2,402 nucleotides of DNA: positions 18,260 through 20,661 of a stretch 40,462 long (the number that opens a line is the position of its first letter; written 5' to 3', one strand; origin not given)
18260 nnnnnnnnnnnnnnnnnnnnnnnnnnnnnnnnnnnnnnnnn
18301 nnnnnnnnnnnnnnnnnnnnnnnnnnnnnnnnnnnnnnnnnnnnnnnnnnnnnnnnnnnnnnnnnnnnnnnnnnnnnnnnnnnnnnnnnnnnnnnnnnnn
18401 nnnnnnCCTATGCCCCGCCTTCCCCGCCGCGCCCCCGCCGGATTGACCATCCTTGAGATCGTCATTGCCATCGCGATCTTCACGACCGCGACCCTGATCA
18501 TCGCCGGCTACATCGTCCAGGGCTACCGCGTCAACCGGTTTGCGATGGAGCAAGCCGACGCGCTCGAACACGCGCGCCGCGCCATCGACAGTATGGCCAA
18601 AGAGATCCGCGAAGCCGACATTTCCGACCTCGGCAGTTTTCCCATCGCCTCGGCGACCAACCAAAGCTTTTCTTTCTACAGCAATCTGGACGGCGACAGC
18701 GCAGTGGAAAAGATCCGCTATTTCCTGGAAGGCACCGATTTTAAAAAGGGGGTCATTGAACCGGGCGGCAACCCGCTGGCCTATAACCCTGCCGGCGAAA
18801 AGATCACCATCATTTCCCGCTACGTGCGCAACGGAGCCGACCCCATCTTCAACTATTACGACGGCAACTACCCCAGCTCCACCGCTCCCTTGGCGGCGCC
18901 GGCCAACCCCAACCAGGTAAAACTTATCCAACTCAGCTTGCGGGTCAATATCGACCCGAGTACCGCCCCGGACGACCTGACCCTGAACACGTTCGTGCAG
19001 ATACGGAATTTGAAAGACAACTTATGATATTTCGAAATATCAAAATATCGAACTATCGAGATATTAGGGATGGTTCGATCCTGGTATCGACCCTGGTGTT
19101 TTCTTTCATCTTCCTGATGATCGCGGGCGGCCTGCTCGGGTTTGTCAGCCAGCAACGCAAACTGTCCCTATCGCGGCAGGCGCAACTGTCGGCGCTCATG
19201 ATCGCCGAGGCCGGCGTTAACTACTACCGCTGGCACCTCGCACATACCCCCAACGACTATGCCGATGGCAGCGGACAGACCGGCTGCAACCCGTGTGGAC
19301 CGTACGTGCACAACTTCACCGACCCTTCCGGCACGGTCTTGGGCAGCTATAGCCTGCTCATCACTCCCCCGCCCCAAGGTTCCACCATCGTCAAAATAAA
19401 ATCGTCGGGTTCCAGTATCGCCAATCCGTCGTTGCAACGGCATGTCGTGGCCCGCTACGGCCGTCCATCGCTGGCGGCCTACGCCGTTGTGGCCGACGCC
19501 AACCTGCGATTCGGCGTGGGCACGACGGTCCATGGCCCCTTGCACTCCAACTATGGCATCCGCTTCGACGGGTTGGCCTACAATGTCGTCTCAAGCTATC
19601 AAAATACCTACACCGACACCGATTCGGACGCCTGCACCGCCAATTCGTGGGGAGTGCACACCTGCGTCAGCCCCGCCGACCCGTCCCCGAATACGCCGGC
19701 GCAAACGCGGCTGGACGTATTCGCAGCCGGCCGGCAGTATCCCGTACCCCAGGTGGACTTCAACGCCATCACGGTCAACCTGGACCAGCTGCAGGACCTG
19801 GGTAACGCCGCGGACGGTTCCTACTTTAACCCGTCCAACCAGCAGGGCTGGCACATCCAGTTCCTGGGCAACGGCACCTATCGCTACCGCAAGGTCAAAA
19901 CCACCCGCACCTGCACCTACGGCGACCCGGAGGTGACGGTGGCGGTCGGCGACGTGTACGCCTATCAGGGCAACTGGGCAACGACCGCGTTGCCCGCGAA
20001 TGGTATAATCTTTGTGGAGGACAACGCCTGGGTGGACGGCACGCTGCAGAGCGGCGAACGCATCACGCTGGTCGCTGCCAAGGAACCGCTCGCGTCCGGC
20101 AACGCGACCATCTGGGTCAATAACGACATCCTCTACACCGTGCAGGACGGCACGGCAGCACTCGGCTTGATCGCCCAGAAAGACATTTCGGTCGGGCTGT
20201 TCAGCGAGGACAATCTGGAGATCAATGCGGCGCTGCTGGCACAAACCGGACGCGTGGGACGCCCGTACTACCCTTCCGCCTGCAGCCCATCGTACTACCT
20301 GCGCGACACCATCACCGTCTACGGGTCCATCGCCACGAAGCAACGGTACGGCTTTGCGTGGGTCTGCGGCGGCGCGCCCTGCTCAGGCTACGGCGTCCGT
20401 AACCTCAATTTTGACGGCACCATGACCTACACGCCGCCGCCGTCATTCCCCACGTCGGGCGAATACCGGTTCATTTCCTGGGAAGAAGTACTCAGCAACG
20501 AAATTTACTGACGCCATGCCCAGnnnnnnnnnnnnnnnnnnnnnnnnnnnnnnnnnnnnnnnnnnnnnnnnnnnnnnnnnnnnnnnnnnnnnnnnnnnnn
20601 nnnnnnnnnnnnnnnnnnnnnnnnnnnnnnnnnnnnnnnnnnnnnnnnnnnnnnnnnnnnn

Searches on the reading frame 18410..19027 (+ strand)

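Call 4: search_protein_families(library=pfam, proteins=[window:18410-19027:+], max_evalue=0.1)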
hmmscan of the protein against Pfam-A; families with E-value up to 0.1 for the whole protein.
window:18410-19027:+ (205 aa): 2 families
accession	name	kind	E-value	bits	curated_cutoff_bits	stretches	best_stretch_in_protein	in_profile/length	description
PF07963.17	N_methyl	-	0.017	15.2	21.2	1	7-31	2-26/27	Prokaryotic N-terminal methylation motif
PF02285.20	COX8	-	0.054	13.9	24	0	12-35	10-33/43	Cytochrome oxidase c subunit VIII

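Call 7: search_protein_families(library=ncbifam, proteins=[window:18410-19027:+], max_evalue=0.1)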
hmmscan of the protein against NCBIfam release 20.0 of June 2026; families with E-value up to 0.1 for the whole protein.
window:18410-19027:+ (205 aa): 6 families
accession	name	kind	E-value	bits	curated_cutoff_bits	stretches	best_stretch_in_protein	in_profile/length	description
TIGR01711.1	gspJ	equivalog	0.00031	20.6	64.85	1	10-69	1-60/192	type II secretion system minor pseudopilin GspJ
NF047828.1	T3SSXpsI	equivalog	0.012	15.7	150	0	11-62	3-54/132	type II secretion system protein XpsI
TIGR02599.1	TIGR02599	subfamily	0.017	14.3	256.5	1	11-76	1-66/361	Verru_Chthon cassette protein C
TIGR01707.1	gspI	equivalog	0.025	15.1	44.35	1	11-31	1-21/101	type II secretion system minor pseudopilin GspI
TIGR02523.1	type_IV_pilV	equivalog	0.034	14.6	52.2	1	10-65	2-57/139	type IV pilus modification protein PilV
NF041013.1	T4P_ComGE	equivalog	0.055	13.6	49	1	11-60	5-54/83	competence type IV pilus minor pilin ComGE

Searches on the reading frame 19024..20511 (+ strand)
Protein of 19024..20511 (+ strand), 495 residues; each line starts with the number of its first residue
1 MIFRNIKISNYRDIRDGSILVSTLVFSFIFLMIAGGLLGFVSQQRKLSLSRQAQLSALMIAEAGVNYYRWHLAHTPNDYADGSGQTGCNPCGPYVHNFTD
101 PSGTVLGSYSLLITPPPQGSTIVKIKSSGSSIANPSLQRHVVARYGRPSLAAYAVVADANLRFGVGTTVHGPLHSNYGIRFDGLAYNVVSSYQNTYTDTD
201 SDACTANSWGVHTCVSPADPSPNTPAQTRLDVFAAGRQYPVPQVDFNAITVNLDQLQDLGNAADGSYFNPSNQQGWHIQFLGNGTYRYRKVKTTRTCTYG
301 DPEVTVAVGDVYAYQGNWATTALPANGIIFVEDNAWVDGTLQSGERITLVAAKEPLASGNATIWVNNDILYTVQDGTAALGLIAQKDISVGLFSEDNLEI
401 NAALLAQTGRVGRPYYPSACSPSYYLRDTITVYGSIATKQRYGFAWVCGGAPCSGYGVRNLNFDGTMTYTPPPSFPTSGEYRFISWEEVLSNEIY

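Call 4: search_protein_families(library=pfam, proteins=[window:19024-20511:+], max_evalue=0.1)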
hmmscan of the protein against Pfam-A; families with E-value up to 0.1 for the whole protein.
window:19024-20511:+ (495 aa): 0 families

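Call 7: search_protein_families(library=ncbifam, proteins=[window:19024-20511:+], max_evalue=0.1)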
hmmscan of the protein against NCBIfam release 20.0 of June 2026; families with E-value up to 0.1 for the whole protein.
window:19024-20511:+ (495 aa): 2 families
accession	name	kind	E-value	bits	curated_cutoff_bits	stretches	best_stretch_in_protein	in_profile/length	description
NF041014.1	pilin_ComGG_2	equivalog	0.017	15.8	40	1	17-66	5-54/101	competence type IV pilus minor pilin ComGG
NF041013.1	T4P_ComGE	equivalog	0.056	13.5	49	0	17-72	5-60/83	competence type IV pilus minor pilin ComGE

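Call 52: find_homologous_proteins(query=window:19024-20508:+, max_evalue=0.001)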
Query window:19024-20508:+ (495 aa): 2146 proteins with E <= 0.001 among 8000 candidates; the best 120 are listed.
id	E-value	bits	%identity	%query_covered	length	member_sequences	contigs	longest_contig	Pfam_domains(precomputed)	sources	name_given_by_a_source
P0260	0.0e+0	1073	93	100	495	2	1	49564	-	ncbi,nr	ncbi:MAG: hypothetical protein Q7S23_00540 [bacterium]|nr:hypothetical protein [bacterium]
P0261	1.9e-255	866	77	97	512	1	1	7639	-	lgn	-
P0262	1.3e-250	850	74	98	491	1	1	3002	-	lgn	-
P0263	1.4e-230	784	69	100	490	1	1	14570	-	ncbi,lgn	-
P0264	7.6e-230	782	70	96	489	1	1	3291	-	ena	-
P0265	2.0e-228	777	70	97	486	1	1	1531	-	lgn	-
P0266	4.6e-217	740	74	87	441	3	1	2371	-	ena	-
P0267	2.9e-212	724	63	99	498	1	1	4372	-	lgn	-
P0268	8.0e-209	712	64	97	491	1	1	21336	-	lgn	-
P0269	1.5e-206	705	63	96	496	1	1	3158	-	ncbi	-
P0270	5.1e-205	700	65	96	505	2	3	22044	-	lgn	-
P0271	4.3e-200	684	60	96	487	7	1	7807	-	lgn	-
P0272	1.1e-199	682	61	97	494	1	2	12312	-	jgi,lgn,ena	-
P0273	1.2e-198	679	60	97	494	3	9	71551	-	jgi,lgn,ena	-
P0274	2.0e-197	675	60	97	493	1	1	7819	-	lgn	-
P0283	4.9e-166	571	53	97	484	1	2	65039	-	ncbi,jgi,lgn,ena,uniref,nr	ncbi:MAG: hypothetical protein COT81_00345 [Candidatus Buchananbacteria bacterium CG10_big_fil_rev_8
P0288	6.9e-139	482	48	98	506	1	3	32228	PF14341.12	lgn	-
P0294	1.8e-130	454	48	98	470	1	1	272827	-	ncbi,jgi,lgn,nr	ncbi:MAG: hypothetical protein RB292_02665 [Patescibacteria group bacterium]|jgi:hypothetical protei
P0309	6.5e-127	442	45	91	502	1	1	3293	PF14341.12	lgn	-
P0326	1.2e-124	435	46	98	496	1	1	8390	PF14341.12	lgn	-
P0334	4.4e-124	433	46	95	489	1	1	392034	-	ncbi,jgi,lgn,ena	ncbi:MAG: pilus assembly PilX N-terminal domain-containing protein [Patescibacteria group bacterium]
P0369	3.3e-122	427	45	96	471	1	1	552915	-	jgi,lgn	jgi:hypothetical protein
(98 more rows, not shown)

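Call 69: predict_structure(alignment_id=A3)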
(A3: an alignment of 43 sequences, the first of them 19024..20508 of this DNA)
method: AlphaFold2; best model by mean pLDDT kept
length: 495 residues; sequences in the alignment: 43
mean_pLDDT: 90.0   pTM: 0.82
mean pLDDT of the five models: 90.0, 89.8, 88.9, 88.9, 86.6
residues with pLDDT >= 90: 344; 70-90: 126; 50-70: 12; < 50: 13
segments of 3 or more residues with pLDDT < 50: 1-13
pLDDT, mean of each block of 10 residues (from residue 1): 39 61 86 86 86 93 94 87 77 92 94 87 94 91 91 92 94 95 96 91 88 94 91 95 77 90 96 97 97 94 92 96 96 98 94 92 97 89 97 96 95 95 95 94 88 93 90 84 92 75
secondary structure, 60 per line:
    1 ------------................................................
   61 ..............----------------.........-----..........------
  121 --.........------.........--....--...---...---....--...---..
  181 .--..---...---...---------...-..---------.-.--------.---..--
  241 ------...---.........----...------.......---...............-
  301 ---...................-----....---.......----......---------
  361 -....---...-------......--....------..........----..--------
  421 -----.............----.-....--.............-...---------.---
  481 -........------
elements in order: H13-74 E91-99 E105-114 E123-131 E138-146 E155-157 E161-163 E167-170 E173-175 E179-181 E189-191 E195-197 E207-209 H253-261 E266-268 E275-281 E285-299 E304-322 E328-331 E335-341 E346-351 E362-365 E369-371 E379-384 E387-390 E397-406 E426-438 E445-448 E451-463 E482-489

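Call 73: fold_search(model_id=the predicted structure, library=pdb)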
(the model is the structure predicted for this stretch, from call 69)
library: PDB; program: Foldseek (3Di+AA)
matches with E <= 10: 90; with E <= 0.001: 3
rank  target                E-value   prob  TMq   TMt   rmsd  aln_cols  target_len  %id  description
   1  6qvi_C                1.8e-12  1.00  0.27  0.26  16.7       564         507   14  Crystal structure of competence-associated pilin ComZ from Thermus thermophilus (released 2019-05-29)
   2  6qvi_A                7.4e-12  1.00  0.30  0.29  16.6       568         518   14  Crystal structure of competence-associated pilin ComZ from Thermus thermophilus (released 2019-05-29)
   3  6qvi_B                1.1e-11  1.00  0.29  0.29  16.4       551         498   14  Crystal structure of competence-associated pilin ComZ from Thermus thermophilus (released 2019-05-29)
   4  5uyt_B                4.2e-03  0.96  0.21  0.23  11.1       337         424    9  Crystal structure of ice binding protein from an Antarctic bacterium Flavobacteriaceae (released 2017-10-25)
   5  5uyt_A                8.2e-03  0.82  0.17  0.20  12.1       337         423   10  Crystal structure of ice binding protein from an Antarctic bacterium Flavobacteriaceae (released 2017-10-25)
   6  9lhr_B                1.2e-02  0.57  0.15  0.28  12.7       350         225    9  Crystal structure of Ice binding protein from Candidatus Cryosericum odellii SMC5 (released 2025-09-03)
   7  9lhr_A                1.4e-02  0.90  0.22  0.41  10.3       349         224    8  Crystal structure of Ice binding protein from Candidatus Cryosericum odellii SMC5 (released 2025-09-03)
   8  6eio                  2.0e-02  0.66  0.19  0.35  11.7       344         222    8  Crystal structure of an ice binding protein from an Antarctic Biological Consortium (released 2018-03-28)
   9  7bwy_A                4.5e-02  0.72  0.20  0.42  12.5       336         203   10  Crystal structure of ice-binding protein from an Antarctic ascomycete, Antarctomyces psychrotrophicus. (released 2020-05-27)
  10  3wp9                  5.2e-02  0.72  0.21  0.39  10.0       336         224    8  Crystal structure of antifreeze protein from an Antarctic sea ice bacterium Colwellia sp. (released 2014-07-02)
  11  8x1o                  9.2e-02  0.35  0.18  0.34  11.5       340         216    8  Crystal structure of M249C/N270C mutant of FfIBP (released 2024-11-13)
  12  4nuh                  1.2e-01  0.84  0.26  0.52   7.9       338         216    8  Crystal structure of mLeIBP, a capping head region swapped mutant of ice-binding protein (released 2014-04-16)
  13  7ehk                  1.7e-01  0.47  0.21  0.42  10.0       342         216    7  Crystal structure of C107S mutant of FfIBP (released 2022-03-02)
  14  8x1l                  1.7e-01  0.23  0.16  0.29  12.6       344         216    7  Crystal structure of S96C/L132C mutant of FfIBP (released 2024-11-13)
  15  3uyv_A                1.8e-01  0.23  0.18  0.32  11.4       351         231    8  Crystal structure of a glycosylated ice-binding protein (LeIBP) from Arctic yeast (released 2012-02-29)
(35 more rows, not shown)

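Call 81: find_encoding_contigs(protein=P0283, flank=6000, max_places=1)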
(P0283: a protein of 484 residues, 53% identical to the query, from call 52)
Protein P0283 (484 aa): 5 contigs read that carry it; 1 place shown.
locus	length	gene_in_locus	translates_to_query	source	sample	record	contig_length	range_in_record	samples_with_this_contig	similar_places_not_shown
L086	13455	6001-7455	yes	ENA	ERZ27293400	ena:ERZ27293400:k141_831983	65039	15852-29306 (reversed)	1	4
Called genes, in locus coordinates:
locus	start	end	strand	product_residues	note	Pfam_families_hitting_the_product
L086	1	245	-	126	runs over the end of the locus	-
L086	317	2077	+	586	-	PF05157:MshEN, PF00437:T2SSE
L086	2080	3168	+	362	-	PF00482:T2SSF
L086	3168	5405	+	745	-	PF13620:CarboxypepD_reg (weak), PF04616:Glyco_hydro_43 (faint)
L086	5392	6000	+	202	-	-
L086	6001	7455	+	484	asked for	-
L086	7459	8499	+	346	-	PF06723:MreB_Mbl (faint), PF11104:PilM_2, PF14450:FtsA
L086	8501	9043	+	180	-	-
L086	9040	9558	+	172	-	-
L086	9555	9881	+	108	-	-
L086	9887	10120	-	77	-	PF13370:Fer4_13, PF13459:Fer4_15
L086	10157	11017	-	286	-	PF13529:Peptidase_C39_2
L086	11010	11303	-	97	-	-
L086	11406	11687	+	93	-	PF01016:Ribosomal_L27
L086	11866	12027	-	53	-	-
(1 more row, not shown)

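Call 82: find_encoding_contigs(protein=P0334, flank=6000, max_places=1)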
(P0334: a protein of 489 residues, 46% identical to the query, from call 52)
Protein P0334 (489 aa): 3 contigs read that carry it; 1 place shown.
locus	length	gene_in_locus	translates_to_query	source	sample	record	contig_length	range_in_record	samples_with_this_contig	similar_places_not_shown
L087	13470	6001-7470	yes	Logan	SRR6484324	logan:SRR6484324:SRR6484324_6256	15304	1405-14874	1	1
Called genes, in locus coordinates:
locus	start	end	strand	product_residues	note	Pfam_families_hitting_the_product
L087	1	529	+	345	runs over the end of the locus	PF11104:PilM_2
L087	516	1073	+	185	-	PF05137:PilN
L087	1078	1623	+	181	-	-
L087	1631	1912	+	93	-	-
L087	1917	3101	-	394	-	PF00266:Aminotran_5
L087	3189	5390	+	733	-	PF07963:N_methyl (weak), PF13620:CarboxypepD_reg (weak), PF17802:SpaA (faint)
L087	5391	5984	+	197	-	PF07963:N_methyl (weak)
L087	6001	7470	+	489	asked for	-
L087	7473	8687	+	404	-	PF18884:TSP3_bac (faint)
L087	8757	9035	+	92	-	PF01016:Ribosomal_L27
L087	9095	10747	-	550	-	PF01656:CbiA (faint), PF06418:CTP_synth_N, PF00117:GATase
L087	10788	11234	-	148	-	PF01281:Ribosomal_L9_N, PF03948:Ribosomal_L9_C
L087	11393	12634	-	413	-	PF22694:CtpB_N-like, PF00595:PDZ, PF13180:PDZ_2 (weak), PF17820:PDZ_6, PF03572:Peptidase_S41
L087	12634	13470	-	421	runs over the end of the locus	?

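Call 83: find_encoding_contigs(protein=P0369, flank=6000, max_places=1)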
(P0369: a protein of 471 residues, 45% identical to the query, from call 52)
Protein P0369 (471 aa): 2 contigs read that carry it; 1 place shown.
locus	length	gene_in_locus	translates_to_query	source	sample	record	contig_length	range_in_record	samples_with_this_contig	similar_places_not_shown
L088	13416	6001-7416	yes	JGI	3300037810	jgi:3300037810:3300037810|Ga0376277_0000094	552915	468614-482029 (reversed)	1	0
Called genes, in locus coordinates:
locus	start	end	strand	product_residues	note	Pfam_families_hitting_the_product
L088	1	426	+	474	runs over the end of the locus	-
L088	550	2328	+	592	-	PF05157:MshEN, PF00437:T2SSE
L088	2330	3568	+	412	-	PF00482:T2SSF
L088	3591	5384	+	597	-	PF07963:N_methyl, PF17802:SpaA (faint), PF13620:CarboxypepD_reg, PF13715:CarbopepD_reg_2 (faint)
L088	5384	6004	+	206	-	-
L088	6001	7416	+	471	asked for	-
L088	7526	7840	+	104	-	-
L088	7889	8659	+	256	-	PF00121:TIM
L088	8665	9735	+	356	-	PF00162:PGK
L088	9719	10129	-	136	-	PF11969:DcpS_C, PF01230:HIT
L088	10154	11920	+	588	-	PF01368:DHH, PF02272:DHHA1, PF17768:RecJ_OB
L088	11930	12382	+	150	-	PF00075:RNase_H, PF13456:RVT_3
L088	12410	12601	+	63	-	-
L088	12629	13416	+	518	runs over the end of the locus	PF13567:DUF4131, PF03772:Competence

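Call 84: find_encoding_contigs(protein=P0294, flank=6000, max_places=1)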
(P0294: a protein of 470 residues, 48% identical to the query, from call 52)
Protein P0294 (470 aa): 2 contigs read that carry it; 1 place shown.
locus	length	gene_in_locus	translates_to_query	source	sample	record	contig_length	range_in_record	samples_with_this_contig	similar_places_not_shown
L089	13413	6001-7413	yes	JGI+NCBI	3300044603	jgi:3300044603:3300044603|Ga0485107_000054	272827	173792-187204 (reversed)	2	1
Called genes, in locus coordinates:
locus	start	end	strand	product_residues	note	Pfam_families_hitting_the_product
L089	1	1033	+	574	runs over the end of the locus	PF05157:MshEN, PF00437:T2SSE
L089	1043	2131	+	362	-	PF00482:T2SSF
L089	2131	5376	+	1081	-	PF07963:N_methyl (weak), PF13620:CarboxypepD_reg (weak)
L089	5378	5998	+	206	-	-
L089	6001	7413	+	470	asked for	-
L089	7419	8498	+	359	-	PF11104:PilM_2, PF06723:MreB_Mbl (faint), PF14450:FtsA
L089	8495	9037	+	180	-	PF05137:PilN (weak)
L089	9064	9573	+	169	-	PF04350:PilO (weak)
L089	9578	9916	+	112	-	-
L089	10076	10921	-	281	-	PF13529:Peptidase_C39_2 (weak)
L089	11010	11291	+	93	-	PF01016:Ribosomal_L27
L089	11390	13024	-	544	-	PF01656:CbiA (weak), PF06418:CTP_synth_N, PF00117:GATase, PF07722:Peptidase_C26 (weak)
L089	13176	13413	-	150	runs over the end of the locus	PF01281:Ribosomal_L9_N, PF03948:Ribosomal_L9_C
